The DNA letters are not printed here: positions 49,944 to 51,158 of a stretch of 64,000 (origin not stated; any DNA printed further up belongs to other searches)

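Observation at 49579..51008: YihU-type (GRT motif) sulfolactaldehyde reductase coupled to a sulfopyruvate decarboxylase-like subunit, outside any sulfoglycolysis cluster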

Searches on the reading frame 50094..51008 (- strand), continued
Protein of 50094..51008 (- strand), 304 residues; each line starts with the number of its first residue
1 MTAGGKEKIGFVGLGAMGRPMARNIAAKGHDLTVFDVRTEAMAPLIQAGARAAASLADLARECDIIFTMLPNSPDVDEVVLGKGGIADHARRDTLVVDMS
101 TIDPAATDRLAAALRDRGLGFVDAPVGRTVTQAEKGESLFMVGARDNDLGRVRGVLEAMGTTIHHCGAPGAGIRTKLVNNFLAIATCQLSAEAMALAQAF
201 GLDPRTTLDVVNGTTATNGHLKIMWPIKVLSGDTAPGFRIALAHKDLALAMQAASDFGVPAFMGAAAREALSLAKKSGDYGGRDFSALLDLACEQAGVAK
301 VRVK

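Call 29: search_protein_families(library=pfam, proteins=[L025:7025-8623:+, L025:5691-7031:-, L025:11703-12479:+, L025:12523-13212:+, L077:5936-6895:+, L077:8239-9594:+, L077:11396-12736:+, L077:1104-2063:+, L077:14-1054:+, L077:12833-13483:+], max_evalue=0.00001)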
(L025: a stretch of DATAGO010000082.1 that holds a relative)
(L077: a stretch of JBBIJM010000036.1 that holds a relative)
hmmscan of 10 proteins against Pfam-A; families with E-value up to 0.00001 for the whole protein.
L025:7025-8623:+ (533 aa): 3 families
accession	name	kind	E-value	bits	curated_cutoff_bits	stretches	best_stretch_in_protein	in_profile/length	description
PF02464.23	CinA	-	1.1e-38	132.7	23.5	1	372-521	2-150/155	Competence-damaged protein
PF02540.23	NAD_synthase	-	6.6e-37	127.4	21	1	76-286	5-207/242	NAD synthase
PF03054.22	tRNA_Me_trans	-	4.8e-06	26.8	20.6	1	93-137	4-48/202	tRNA methyl transferase HUP domain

L025:5691-7031:- (447 aa): 2 families
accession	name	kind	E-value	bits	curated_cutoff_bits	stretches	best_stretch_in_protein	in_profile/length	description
PF01979.26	Amidohydro_1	-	1.6e-47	162.8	25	1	90-438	1-342/345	Amidohydrolase family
PF07969.17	Amidohydro_3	-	3.5e-19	70.1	29.7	1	226-420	240-450/472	Amidohydrolase family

L025:11703-12479:+ (259 aa): 1 family
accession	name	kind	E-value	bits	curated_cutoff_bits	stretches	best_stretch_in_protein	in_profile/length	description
PF03746.21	LamB_YcsF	-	1.7e-90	303.3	22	1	8-245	1-238/239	LamB/YcsF family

L025:12523-13212:+ (230 aa): 1 family
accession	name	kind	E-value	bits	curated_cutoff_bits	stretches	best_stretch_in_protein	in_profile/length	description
PF02682.21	CT_C_D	-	3.5e-64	216.6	22.1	1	11-210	2-202/202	Carboxyltransferase domain, subdomain C and D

L077:5936-6895:+ (320 aa): 4 families
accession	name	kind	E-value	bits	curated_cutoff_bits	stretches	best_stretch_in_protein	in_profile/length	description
PF02826.25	2-Hacid_dh_C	-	8.7e-62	208.1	25.1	1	110-287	2-178/178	D-isomer specific 2-hydroxyacid dehydrogenase, NAD binding domain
PF00389.36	2-Hacid_dh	-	3.5e-27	95.1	24.6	1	5-319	1-134/134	D-isomer specific 2-hydroxyacid dehydrogenase, catalytic domain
PF03446.21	NAD_binding_2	-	3.8e-06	27.4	21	1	149-259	2-115/161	NAD binding domain of 6-phosphogluconate dehydrogenase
PF03807.23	F420_oxidored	-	5.9e-06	27.2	21.6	0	149-213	2-71/94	NADP oxidoreductase coenzyme F420-dependent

L077:8239-9594:+ (452 aa): 2 families
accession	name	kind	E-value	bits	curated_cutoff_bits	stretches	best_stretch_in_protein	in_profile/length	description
PF21135.2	DRL_cat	-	1.8e-58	197.6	27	1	155-338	1-164/164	Oxidoreductase DRL, catalytic domain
PF08666.17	SAF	-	1.6e-06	29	21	1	361-426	1-63/63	SAF domain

L077:11396-12736:+ (447 aa): 6 families
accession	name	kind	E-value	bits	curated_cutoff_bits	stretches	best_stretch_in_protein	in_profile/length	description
PF01189.24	Methyltr_RsmB-F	-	4e-54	183.8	27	1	251-445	3-198/199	16S rRNA methyltransferase RsmB/F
PF01029.23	NusB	-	2.2e-26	93.2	23.1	1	5-127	2-131/133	NusB family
PF22458.1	RsmF-B_ferredox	-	9e-19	67.8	27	1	153-220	1-67/74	Methyltr_RsmF/B-like, ferredoxin-like domain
PF13847.12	Methyltransf_31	-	5.7e-09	36.2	27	1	255-398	2-123/145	Methyltransferase domain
PF01209.24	Ubie_methyltran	-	1.5e-06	28.2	20.1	1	248-324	39-114/233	ubiE/COQ5 methyltransferase family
PF13649.12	Methyltransf_25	-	1.9e-06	28.9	27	1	260-333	1-70/97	Methyltransferase domain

L077:1104-2063:+ (320 aa): 2 families
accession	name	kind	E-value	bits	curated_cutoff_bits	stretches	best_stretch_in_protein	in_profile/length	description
PF00551.24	Formyl_trans_N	-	2.4e-47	161.5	26.1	1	14-191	2-180/181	Formyl transferase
PF02911.23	Formyl_trans_C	-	1.8e-20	73.4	21.1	1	215-311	1-99/100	Formyl transferase, C-terminal domain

L077:14-1054:+ (347 aa): 3 families
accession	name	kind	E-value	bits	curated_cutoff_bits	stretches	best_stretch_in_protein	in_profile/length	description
PF18074.6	PriA_C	-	6.6e-21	75.4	26.9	1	249-343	1-95/95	Primosomal protein N C-terminal domain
PF18319.7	Zn_ribbon_PriA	-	1.7e-07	31.5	26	1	57-87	1-26/27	PriA DNA helicase Cys-rich region (CRR) domain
PF00271.37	Helicase_C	-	5.5e-07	30.3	23.5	0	111-204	28-108/110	Helicase conserved C-terminal domain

L077:12833-13483:+ (217 aa): 1 family
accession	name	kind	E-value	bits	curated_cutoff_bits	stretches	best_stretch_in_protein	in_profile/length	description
PF00753.33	Lactamase_B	-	5e-28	98.8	22.7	1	19-197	3-196/196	Metallo-beta-lactamase superfamily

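Call 31: search_protein_families(library=ncbifam, proteins=[L034:8521-9948:+, L034:6121-7329:+, L034:10004-10915:+, L034:7363-7875:+, L034:7911-8459:+, L077:6899-8239:+, L077:9615-10487:+, L077:10512-11396:+, L077:8239-9594:+, L077:2581-3729:+], max_evalue=1e-10)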
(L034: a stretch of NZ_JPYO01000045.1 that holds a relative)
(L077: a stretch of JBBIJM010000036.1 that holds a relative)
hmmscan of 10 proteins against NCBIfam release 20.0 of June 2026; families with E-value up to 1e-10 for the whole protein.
L034:8521-9948:+ (476 aa): 41 families (the best 25 are shown)
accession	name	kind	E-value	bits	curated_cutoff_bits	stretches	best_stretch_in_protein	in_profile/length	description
NF052305.1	DioxValDhHalo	equivalog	4.7e-155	517.2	750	1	3-476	4-483/483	2,5-dioxovalerate dehydrogenase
NF042993.1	AlphKGSA_gudD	equivalog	1.2e-151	505.7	770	1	4-474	4-480/481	alpha-ketoglutaric semialdehyde dehydrogenase GucD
TIGR01804.1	BADH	equivalog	1.1e-133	446.2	668.6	1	7-470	1-467/467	betaine-aldehyde dehydrogenase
TIGR02299.1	HpaE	equivalog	4.5e-126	421.3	638.35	1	6-473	3-475/488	5-carboxymethyl-2-hydroxymuconate semialdehyde dehydrogenase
NF009725.0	PRK13252.1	equivalog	1.8e-123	412.5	593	1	2-475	5-480/488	betaine-aldehyde dehydrogenase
NF010000.0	PRK13473.1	subfamily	4.1e-115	385.1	615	1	3-470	2-468/475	aminobutyraldehyde dehydrogenase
NF002852.0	PRK03137.1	subfamily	4.2e-108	362.3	648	1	7-453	40-491/514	L-glutamate gamma-semialdehyde dehydrogenase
TIGR01780.1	SSADH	subfamily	5.2e-108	361.8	646.35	1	23-470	3-448/448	succinate-semialdehyde dehydrogenase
NF045736.1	PaDhStyDRhodo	equivalog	1.1e-106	357.3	800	1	6-469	5-472/479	phenylacetaldehyde dehydrogenase StyD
TIGR03216.1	OH_muco_semi_DH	equivalog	2.2e-106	356.3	693.25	1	6-472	3-477/481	2-hydroxymuconic semialdehyde dehydrogenase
NF006916.0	PRK09407.1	equivalog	1e-103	347.8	521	1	28-471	44-489/526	succinic semialdehyde dehydrogenase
TIGR01237.1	D1pyr5carbox2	equivalog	1.7e-101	340.5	659.65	1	6-459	35-494/511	L-glutamate gamma-semialdehyde dehydrogenase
NF007497.0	PRK10090.1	equivalog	4.3e-101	339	500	1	2-474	5-477/480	aldehyde dehydrogenase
NF040648.1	lactal_redase_Meth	equivalog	1.6e-100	337.4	650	1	8-473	3-461/463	lactaldehyde dehydrogenase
NF045735.1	PaDhStyDPseudo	equivalog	2e-99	333.5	850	1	7-476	6-483/483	phenylacetaldehyde dehydrogenase StyD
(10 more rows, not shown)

L034:6121-7329:+ (403 aa): 3 families
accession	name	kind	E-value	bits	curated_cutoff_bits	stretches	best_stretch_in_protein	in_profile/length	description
TIGR03669.1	urea_ABC_arch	equivalog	2e-22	79.7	494.8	1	31-365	1-337/375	urea ABC transporter substrate-binding protein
TIGR03407.1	urea_ABC_UrtA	exception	2.1e-20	73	492.75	1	52-353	21-325/361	urea ABC transporter substrate-binding protein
NF011933.0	PRK15404.1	subfamily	4e-15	55.8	477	1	18-343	14-338/370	high-affinity branched-chain amino acid ABC transporter substrate-binding protein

L034:10004-10915:+ (304 aa): 9 families
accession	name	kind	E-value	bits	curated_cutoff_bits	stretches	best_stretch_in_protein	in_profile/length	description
NF012005.0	PRK15461.1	equivalog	6.5e-82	275.1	348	1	1-290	1-290/298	sulfolactaldehyde 3-reductase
TIGR01505.1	tartro_sem_red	equivalog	1.1e-70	238.1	340.75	1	3-291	1-288/291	2-hydroxy-3-oxopropionate reductase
NF008592.0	PRK11559.1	equivalog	1.6e-67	227.9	397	1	2-293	3-293/296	2-hydroxy-3-oxopropionate reductase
TIGR01692.1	HIBADH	equivalog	4.5e-59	200.1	291.6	1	6-283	1-284/288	3-hydroxyisobutyrate dehydrogenase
NF043037.1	ThreonDh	equivalog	1.9e-50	172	350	1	3-284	4-285/297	L-threonate dehydrogenase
NF011633.0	PRK15059.1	equivalog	1.2e-41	142.8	451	1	3-287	2-284/292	2-hydroxy-3-oxopropionate reductase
NF007161.0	PRK09599.1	subfamily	4.3e-21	75.4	271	1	3-206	2-211/302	NADP-dependent phosphogluconate dehydrogenase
TIGR00872.1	gnd_rel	equivalog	2.9e-14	53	297.2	1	3-205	2-207/299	phosphogluconate dehydrogenase (NAD(+)-dependent, decarboxylating)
NF006765.0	PRK09287.1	equivalog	9.2e-11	41.3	413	0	2-194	4-206/476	NADP-dependent phosphogluconate dehydrogenase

L034:7363-7875:+ (171 aa): 2 families
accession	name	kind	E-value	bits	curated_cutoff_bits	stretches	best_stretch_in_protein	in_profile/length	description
TIGR03845.1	sulfopyru_alph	equivalog_domain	1.8e-33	115.7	147.95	1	7-162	2-158/160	sulfopyruvate decarboxylase subunit alpha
TIGR03297.1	Ppyr-DeCO2ase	equivalog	2e-14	53.4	312.5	1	17-166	1-157/360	phosphonopyruvate decarboxylase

L034:7911-8459:+ (183 aa): 3 families
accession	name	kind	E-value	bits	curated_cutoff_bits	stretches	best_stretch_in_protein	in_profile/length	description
TIGR03846.1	sulfopy_beta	equivalog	2.3e-38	131.9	221.5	1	3-179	1-177/182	sulfopyruvate decarboxylase subunit beta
NF004813.0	PRK06163.1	equivalog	5.4e-36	124.2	240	1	1-181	13-194/202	hypothetical protein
TIGR03297.1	Ppyr-DeCO2ase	equivalog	1.3e-28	100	312.5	1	1-160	171-336/360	phosphonopyruvate decarboxylase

L077:6899-8239:+ (447 aa): 26 families (the best 25 are shown)
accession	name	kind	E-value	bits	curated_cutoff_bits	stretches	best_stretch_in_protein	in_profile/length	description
NF005688.0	PRK07488.1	equivalog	4.9e-68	230.1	532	1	10-314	7-313/474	indoleacetamide hydrolase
NF004815.0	PRK06169.1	equivalog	1.2e-64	218.6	506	1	20-440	16-461/471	amidase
NF006631.0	PRK09201.1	equivalog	1.1e-59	202.4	461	1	18-436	11-453/466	AtzE family amidohydrolase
TIGR00132.1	gatA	equivalog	2.6e-58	197.9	481.1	1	23-312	5-307/466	Asp-tRNA(Asn)/Glu-tRNA(Gln) amidotransferase subunit GatA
NF004816.0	PRK06170.1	equivalog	6e-58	196.7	503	1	18-368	16-395/493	amidase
NF005460.0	PRK07056.1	subfamily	2.5e-57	194.9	447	1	16-437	10-452/457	amidase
TIGR02715.1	amido_AtzE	subfamily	7.7e-56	189.9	425.75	1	20-435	6-445/452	AtzE family amidohydrolase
NF005450.0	PRK07042.1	equivalog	2e-54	184.8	458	1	12-440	5-454/464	amidase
NF004766.0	PRK06102.1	equivalog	2.4e-54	185.2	559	1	21-437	15-450/455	amidase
NF005687.0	PRK07487.1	subfamily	5.3e-53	180.5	428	1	19-433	13-451/468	amidase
NF006169.0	PRK08310.1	equivalog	9e-53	180.1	391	1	71-434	18-390/395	amidase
NF009119.0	PRK12470.1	equivalog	1.2e-49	169.6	498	1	21-436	16-450/462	amidase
NF005686.0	PRK07486.1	subfamily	1.6e-49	168.9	465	1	19-232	19-240/486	amidase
NF006043.0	PRK08186.1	subfamily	3.2e-49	167.9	487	1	16-435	9-445/600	allophanate hydrolase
NF004717.0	PRK06061.1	equivalog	7.3e-47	160.1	498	1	15-238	18-245/483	amidase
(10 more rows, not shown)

L077:9615-10487:+ (291 aa): 10 families
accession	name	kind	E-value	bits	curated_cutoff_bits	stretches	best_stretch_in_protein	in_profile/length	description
TIGR01505.1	tartro_sem_red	equivalog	1.6e-106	355.8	340.75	1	5-289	2-286/291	2-hydroxy-3-oxopropionate reductase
NF008592.0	PRK11559.1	equivalog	4.1e-92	308.6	397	1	4-289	4-289/296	2-hydroxy-3-oxopropionate reductase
NF011633.0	PRK15059.1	equivalog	5.2e-88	295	451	1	5-288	3-285/292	2-hydroxy-3-oxopropionate reductase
TIGR01692.1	HIBADH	equivalog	7e-61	206.1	291.6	1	7-286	1-287/288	3-hydroxyisobutyrate dehydrogenase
NF043037.1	ThreonDh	equivalog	5.2e-51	173.8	350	1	4-287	4-288/297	L-threonate dehydrogenase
NF012005.0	PRK15461.1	equivalog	3.5e-47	161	348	1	4-286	3-286/298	sulfolactaldehyde 3-reductase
NF007161.0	PRK09599.1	subfamily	1.3e-18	67.3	271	1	5-176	3-177/302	NADP-dependent phosphogluconate dehydrogenase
NF006765.0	PRK09287.1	equivalog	4.6e-17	62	413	1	4-192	5-203/476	NADP-dependent phosphogluconate dehydrogenase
TIGR00873.1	gnd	equivalog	3.7e-16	59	426.7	1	5-192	2-199/467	decarboxylating NADP(+)-dependent phosphogluconate dehydrogenase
TIGR00872.1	gnd_rel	equivalog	1e-14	54.5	297.2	1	5-178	3-177/299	phosphogluconate dehydrogenase (NAD(+)-dependent, decarboxylating)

L077:10512-11396:+ (295 aa): 10 families
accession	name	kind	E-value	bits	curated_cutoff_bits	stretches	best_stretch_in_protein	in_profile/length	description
TIGR01505.1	tartro_sem_red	equivalog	2e-97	325.9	340.75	1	4-290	1-287/291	2-hydroxy-3-oxopropionate reductase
NF008592.0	PRK11559.1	equivalog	1.6e-85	287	397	1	1-288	1-288/296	2-hydroxy-3-oxopropionate reductase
NF011633.0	PRK15059.1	equivalog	2.9e-77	259.7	451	1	3-288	1-285/292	2-hydroxy-3-oxopropionate reductase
TIGR01692.1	HIBADH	equivalog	5.9e-60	203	291.6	1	7-285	1-286/288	3-hydroxyisobutyrate dehydrogenase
NF043037.1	ThreonDh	equivalog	2.7e-54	184.6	350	1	3-291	3-292/297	L-threonate dehydrogenase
NF012005.0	PRK15461.1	equivalog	6.7e-51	173.2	348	1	4-286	3-286/298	sulfolactaldehyde 3-reductase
NF007161.0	PRK09599.1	subfamily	1.3e-21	77.1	271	1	3-226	1-231/302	NADP-dependent phosphogluconate dehydrogenase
TIGR00873.1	gnd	equivalog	1.7e-16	60.1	426.7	1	5-195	2-202/467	decarboxylating NADP(+)-dependent phosphogluconate dehydrogenase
NF006765.0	PRK09287.1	equivalog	4.2e-16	58.9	413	1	3-195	4-206/476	NADP-dependent phosphogluconate dehydrogenase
TIGR00872.1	gnd_rel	equivalog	8.4e-16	58.1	297.2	1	3-238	1-240/299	phosphogluconate dehydrogenase (NAD(+)-dependent, decarboxylating)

L077:8239-9594:+ (452 aa): 0 families

L077:2581-3729:+ (383 aa): 2 families
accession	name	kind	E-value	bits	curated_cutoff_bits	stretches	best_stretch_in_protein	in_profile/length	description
NF037995.1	TRAP_S1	subfamily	9.5e-15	54.6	50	1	180-317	124-260/271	TRAP transporter substrate-binding protein DctP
TIGR00787.1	dctP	subfamily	6.1e-14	52.1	175.05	1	59-312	9-255/257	DctP family TRAP transporter solute-binding subunit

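Call 35: search_protein_families(library=pfam, proteins=[L030:7843-9276:+, L053:8756-9844:-, L022:15354-16121:-, L020:5213-6379:-, L022:13577-14359:-, L020:6599-8227:+, L048:6099-7334:+, L033:4705-5304:+, L040:5314-5817:+, L053:6999-8576:+], max_evalue=0.00001)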
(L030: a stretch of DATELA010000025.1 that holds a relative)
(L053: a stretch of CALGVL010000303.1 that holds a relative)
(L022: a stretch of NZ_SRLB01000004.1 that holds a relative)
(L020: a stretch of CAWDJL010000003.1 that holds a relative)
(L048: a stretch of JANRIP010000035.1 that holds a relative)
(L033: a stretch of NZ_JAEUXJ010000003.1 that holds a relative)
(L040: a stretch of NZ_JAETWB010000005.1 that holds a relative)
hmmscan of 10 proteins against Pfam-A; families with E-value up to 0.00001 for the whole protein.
L030:7843-9276:+ (478 aa): 1 family
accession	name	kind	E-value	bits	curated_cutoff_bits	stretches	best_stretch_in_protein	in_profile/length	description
PF00171.27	Aldedh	-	1e-157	525.8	23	1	17-473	7-460/461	Aldehyde dehydrogenase family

L053:8756-9844:- (363 aa): 1 family
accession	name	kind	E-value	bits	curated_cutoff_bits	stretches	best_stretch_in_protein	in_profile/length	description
PF03480.18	DctP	-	4.4e-54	184.2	23.4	1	44-322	8-284/286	Bacterial extracellular solute-binding protein, family 7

L022:15354-16121:- (256 aa): 4 families
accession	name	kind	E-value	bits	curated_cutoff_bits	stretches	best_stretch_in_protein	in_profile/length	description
PF00005.33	ABC_tran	-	3.2e-31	109.2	25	1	19-173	2-137/137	ABC transporter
PF12399.14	BCA_ABC_TP_C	-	1.7e-11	43.9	25.5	1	223-247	2-26/27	Branched-chain amino acid ATP-binding cassette transporter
PF13304.12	AAA_21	-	2.5e-09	38.1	27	0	30-49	1-20/304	AAA domain, putative AbiEii toxin, Type IV TA system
PF13476.12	AAA_23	-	2e-07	32.3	27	1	14-48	6-39/201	AAA domain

L020:5213-6379:- (389 aa): 4 families
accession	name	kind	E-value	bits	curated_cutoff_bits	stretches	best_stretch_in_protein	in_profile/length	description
PF00441.29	Acyl-CoA_dh_1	-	1.5e-34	119.7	22.4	1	234-381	1-148/150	Acyl-CoA dehydrogenase, C-terminal domain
PF02771.21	Acyl-CoA_dh_N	-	7.2e-24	84.8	22.9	1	10-118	3-113/113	Acyl-CoA dehydrogenase, N-terminal domain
PF02770.24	Acyl-CoA_dh_M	-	1.4e-20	73.7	33.3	1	123-221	1-96/97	Acyl-CoA dehydrogenase, middle domain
PF08028.16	Acyl-CoA_dh_2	-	1.7e-13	51.4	22.7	1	250-362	2-124/134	Acyl-CoA dehydrogenase, C-terminal domain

L022:13577-14359:- (261 aa): 2 families
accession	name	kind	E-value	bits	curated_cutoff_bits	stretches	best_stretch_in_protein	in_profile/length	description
PF13561.12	adh_short_C2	-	7e-54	183.3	27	1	17-245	3-235/236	Enoyl-(Acyl carrier protein) reductase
PF00106.31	adh_short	-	3.4e-43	147.8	26.6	1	9-191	1-188/195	short chain dehydrogenase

L020:6599-8227:+ (543 aa): 3 families
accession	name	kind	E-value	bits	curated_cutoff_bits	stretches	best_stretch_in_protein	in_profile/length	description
PF02775.26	TPP_enzyme_C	-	5.4e-36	124.1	21.9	1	379-524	1-150/151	Thiamine pyrophosphate enzyme, C-terminal TPP binding domain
PF02776.23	TPP_enzyme_N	-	2.1e-25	89.2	26.8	1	3-118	2-118/119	Thiamine pyrophosphate enzyme, N-terminal TPP binding domain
PF00205.28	TPP_enzyme_M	-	1.1e-12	48.3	30.4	1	200-279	6-87/137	Thiamine pyrophosphate enzyme, central domain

L048:6099-7334:+ (412 aa): 1 family
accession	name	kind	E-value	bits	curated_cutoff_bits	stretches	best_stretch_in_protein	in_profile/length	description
PF02515.22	CoA_transf_3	-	2.2e-126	422.3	23.3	1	12-386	1-366/366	CoA-transferase family III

L033:4705-5304:+ (200 aa): 3 families
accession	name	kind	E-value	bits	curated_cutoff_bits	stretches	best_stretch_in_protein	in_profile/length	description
PF00430.23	ATP-synt_B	-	4.2e-20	72.6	28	1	50-178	3-131/132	ATP synthase B/B' CF(0)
PF02326.20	YMF19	-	4.4e-06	27.9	22.6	1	36-111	1-72/84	Plant ATP synthase F0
PF05405.19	Mt_ATP-synt_B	-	7.6e-06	26.1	21.7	1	52-145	19-112/163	Mitochondrial ATP synthase B chain precursor (ATP-synt_B)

L040:5314-5817:+ (168 aa): 1 family
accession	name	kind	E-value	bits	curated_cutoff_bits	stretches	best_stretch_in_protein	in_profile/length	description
PF00430.23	ATP-synt_B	-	6.6e-20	72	28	1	14-142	3-131/132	ATP synthase B/B' CF(0)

L053:6999-8576:+ (526 aa): 1 family
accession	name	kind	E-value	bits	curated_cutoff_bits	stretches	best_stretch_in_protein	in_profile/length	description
PF00496.27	SBP_bac_5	-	1.1e-89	301.6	32.4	1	64-440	1-365/368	Bacterial extracellular solute-binding proteins, family 5 Middle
